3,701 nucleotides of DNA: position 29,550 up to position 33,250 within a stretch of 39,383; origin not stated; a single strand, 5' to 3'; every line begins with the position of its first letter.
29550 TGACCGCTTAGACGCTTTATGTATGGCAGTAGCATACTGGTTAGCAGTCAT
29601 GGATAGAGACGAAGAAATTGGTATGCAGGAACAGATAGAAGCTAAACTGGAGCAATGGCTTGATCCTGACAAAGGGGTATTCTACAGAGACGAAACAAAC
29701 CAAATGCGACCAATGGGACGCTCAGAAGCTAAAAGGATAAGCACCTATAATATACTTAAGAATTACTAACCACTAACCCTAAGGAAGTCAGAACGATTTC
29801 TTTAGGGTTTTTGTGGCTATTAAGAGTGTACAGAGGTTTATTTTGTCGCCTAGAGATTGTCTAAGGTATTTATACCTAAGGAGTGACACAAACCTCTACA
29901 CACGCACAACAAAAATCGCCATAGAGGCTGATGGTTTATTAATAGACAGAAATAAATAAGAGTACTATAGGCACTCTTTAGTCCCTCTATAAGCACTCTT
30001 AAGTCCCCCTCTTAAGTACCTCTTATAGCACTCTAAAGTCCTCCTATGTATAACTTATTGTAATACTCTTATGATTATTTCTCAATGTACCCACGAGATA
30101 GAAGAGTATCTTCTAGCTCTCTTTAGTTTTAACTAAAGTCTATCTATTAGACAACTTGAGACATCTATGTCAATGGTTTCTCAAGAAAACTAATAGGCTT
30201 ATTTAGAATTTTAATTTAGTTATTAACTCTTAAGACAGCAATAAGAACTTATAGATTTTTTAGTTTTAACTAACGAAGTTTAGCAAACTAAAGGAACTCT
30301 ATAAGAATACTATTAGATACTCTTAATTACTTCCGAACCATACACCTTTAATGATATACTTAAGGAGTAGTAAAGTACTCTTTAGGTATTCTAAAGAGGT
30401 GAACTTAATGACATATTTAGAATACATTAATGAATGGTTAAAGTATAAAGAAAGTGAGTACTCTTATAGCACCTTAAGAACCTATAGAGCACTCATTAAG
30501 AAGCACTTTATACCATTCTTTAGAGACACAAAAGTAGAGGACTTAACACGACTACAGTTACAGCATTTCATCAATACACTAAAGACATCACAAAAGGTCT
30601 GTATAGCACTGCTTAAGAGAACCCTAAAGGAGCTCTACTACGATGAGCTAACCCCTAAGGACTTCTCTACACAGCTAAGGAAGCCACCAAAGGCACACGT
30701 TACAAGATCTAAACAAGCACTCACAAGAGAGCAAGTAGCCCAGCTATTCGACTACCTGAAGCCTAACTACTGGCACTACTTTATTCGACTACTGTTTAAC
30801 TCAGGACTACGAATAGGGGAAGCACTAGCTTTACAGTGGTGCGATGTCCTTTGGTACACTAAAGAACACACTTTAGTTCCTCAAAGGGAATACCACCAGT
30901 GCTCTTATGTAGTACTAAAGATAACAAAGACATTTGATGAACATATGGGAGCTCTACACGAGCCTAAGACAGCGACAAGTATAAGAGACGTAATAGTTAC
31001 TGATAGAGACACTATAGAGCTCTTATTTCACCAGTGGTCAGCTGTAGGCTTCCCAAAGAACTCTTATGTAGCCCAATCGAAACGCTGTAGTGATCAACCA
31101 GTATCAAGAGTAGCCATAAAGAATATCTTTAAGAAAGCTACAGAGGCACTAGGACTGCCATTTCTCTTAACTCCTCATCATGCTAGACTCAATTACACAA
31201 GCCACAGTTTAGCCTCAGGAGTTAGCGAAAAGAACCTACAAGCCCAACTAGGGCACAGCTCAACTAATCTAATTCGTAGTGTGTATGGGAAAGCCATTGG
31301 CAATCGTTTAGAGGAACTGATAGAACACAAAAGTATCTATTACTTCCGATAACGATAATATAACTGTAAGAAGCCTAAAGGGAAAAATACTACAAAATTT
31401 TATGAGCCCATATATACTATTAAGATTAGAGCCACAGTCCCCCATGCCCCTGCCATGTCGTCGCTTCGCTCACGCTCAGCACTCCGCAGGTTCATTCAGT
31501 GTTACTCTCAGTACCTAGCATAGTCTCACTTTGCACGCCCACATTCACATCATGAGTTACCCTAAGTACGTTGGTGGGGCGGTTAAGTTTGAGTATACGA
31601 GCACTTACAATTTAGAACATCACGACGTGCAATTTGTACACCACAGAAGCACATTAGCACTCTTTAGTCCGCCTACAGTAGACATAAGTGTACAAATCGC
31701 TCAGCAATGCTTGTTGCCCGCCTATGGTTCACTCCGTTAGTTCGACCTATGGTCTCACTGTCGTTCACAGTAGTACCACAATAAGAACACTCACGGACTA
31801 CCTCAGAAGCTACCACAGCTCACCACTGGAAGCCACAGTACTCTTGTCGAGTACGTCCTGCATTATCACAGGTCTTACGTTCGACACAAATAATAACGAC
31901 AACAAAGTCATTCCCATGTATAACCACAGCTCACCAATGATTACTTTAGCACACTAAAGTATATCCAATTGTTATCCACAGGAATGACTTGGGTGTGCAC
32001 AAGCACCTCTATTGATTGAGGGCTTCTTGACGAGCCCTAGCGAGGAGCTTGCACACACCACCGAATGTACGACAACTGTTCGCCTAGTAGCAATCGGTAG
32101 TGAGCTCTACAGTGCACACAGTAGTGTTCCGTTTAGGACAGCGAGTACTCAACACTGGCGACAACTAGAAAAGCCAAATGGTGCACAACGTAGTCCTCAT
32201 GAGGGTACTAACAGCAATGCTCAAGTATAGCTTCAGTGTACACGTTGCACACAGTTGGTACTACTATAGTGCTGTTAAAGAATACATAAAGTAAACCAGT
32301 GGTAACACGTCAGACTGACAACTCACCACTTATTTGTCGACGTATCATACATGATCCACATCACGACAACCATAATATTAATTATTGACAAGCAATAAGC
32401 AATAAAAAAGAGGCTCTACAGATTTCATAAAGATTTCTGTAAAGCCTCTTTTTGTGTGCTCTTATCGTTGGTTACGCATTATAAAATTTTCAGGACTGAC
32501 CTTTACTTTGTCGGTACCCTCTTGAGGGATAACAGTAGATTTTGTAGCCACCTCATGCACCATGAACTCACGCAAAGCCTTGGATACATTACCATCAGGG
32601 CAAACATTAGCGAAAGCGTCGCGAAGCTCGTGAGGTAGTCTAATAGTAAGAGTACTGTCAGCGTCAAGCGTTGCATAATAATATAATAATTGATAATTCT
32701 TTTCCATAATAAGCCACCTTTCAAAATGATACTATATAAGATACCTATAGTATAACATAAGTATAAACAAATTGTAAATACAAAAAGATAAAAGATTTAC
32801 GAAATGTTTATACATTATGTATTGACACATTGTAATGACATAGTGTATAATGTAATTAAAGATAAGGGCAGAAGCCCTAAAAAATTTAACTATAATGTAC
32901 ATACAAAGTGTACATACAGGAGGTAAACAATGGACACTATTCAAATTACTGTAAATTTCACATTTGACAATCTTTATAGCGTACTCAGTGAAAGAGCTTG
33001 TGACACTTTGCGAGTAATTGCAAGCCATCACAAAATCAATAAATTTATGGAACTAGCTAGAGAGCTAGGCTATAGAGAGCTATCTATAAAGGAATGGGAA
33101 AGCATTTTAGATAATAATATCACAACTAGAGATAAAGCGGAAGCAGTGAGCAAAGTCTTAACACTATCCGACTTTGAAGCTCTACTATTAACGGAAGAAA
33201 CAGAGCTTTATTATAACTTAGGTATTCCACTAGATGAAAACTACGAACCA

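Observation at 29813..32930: A lysogeny-like module (tyrosine integrase plus divergent RHH regulator) at the left-end position of a T7-type genome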

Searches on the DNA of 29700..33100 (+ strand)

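Call 6: search_dna_similar(query=window:29700-33100:+, collection=phages, mode=near, max_rows=20)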
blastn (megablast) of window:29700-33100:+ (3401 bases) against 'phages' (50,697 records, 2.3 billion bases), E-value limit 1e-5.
No match.

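Call 53: search_rna_families(source=window, start=29770, end=32930, threshold=evalue, max_evalue=1)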
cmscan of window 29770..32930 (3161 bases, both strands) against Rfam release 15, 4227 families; matches with E-value up to 1: 2.
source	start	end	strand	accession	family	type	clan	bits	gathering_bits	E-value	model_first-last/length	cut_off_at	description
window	32391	32463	+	RF02436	SpF43_sRNA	Gene; sRNA;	-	23.9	70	0.11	1-99/99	no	Streptococcus sRNA SpF43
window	32855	32930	-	RF00022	GcvB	Gene;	-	22.7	42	0.038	124-204/204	5'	GcvB RNA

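Call 84: search_dna_similar(query=window:31353-32460:+, collection=phages, mode=distant, max_evalue=0.001, max_rows=10)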
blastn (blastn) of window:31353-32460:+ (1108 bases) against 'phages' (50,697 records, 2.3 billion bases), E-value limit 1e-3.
No match.
